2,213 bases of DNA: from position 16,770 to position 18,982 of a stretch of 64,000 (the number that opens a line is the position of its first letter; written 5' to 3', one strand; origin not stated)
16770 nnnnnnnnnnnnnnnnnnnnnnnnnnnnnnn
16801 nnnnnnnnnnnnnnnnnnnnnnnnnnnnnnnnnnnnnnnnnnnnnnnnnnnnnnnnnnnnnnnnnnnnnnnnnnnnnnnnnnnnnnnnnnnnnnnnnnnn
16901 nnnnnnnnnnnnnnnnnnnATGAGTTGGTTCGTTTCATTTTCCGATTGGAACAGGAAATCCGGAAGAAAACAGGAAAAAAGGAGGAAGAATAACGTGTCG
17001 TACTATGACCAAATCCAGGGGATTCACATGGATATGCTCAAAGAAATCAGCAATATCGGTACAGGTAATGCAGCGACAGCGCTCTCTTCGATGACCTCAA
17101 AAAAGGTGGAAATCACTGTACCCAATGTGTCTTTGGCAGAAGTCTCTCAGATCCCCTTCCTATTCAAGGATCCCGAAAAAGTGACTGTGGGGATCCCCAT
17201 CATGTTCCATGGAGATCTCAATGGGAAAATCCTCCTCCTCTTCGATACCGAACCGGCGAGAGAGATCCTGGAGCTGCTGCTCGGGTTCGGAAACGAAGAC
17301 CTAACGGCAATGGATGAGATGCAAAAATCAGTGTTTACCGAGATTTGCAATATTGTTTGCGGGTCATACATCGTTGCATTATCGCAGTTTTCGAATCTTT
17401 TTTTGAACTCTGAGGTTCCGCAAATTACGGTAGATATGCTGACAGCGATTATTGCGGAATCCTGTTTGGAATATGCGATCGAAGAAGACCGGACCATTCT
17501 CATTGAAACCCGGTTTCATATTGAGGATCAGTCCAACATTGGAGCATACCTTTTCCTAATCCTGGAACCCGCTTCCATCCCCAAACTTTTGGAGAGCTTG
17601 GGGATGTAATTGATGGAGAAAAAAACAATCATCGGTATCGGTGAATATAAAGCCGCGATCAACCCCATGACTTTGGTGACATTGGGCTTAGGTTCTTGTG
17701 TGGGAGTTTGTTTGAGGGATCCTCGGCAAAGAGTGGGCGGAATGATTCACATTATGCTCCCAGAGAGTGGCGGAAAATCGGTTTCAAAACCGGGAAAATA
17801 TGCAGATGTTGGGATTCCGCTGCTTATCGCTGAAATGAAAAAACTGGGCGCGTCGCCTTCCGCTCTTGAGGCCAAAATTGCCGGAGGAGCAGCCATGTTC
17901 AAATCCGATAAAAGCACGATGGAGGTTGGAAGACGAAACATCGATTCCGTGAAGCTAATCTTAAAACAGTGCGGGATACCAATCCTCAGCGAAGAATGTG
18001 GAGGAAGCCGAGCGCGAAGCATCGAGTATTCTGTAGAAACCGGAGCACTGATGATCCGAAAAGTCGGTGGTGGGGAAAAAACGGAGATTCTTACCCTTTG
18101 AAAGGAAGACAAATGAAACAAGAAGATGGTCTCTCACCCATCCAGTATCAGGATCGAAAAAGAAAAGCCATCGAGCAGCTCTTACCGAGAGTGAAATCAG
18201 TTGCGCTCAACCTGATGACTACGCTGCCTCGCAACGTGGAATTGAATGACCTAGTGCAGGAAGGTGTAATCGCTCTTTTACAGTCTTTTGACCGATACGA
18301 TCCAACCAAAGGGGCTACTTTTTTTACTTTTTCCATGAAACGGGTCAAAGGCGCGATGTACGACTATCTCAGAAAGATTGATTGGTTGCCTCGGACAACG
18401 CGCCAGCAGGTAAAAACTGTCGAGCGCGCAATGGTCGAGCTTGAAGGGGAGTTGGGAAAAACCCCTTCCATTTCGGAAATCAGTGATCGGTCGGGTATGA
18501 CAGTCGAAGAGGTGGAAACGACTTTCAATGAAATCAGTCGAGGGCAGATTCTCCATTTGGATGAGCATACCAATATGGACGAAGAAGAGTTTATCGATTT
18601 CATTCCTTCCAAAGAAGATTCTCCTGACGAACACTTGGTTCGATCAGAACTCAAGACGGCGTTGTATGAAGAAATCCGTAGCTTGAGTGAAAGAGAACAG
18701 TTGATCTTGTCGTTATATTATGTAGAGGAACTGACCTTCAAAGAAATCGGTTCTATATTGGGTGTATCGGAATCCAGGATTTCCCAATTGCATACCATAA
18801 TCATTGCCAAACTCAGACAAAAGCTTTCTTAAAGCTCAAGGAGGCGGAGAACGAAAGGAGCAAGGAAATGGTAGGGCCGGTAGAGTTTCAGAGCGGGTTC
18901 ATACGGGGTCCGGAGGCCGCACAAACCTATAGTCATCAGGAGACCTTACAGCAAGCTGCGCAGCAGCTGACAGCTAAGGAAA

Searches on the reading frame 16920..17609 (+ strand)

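Call 36: search_protein_families(library=pfam, proteins=[window:16920-17609:+], max_evalue=0.001)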
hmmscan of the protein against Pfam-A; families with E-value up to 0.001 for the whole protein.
window:16920-17609:+ (229 aa): 2 families
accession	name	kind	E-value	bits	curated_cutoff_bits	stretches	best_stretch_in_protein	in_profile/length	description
PF04509.17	CheC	-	2.3e-19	69.5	22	2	35-71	1-37/38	CheC-like family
PF13690.11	CheX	-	4.6e-14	52.7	27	1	94-169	5-72/94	Chemotaxis phosphatase CheX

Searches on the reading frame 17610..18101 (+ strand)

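Call 36: search_protein_families(library=pfam, proteins=[window:17610-18101:+], max_evalue=0.001)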
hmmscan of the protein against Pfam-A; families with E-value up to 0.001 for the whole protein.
window:17610-18101:+ (163 aa): 1 family
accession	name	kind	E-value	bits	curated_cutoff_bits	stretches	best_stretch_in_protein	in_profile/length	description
PF03975.18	CheD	-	4.7e-33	114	25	1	49-151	1-108/108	CheD chemotactic sensory transduction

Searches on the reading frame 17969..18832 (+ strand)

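Call 37: search_protein_families(library=pfam, proteins=[window:17969-18832:+], max_evalue=0.001)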
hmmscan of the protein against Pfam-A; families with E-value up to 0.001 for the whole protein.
window:17969-18832:+ (287 aa): 4 families
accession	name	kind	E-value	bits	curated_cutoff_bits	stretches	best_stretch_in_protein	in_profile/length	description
PF04542.20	Sigma70_r2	-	6.1e-16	58.4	24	1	68-139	2-70/71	Sigma-70 region 2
PF04545.22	Sigma70_r4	-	6.4e-16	58.1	24.1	1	237-284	3-50/50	Sigma-70, region 4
PF04539.22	Sigma70_r3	-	5.8e-10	39.6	25.3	1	149-222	4-77/78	Sigma-70 region 3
PF08281.18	Sigma70_r4_2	-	2.1e-08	34.1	25.7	1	231-271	3-43/54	Sigma-70, region 4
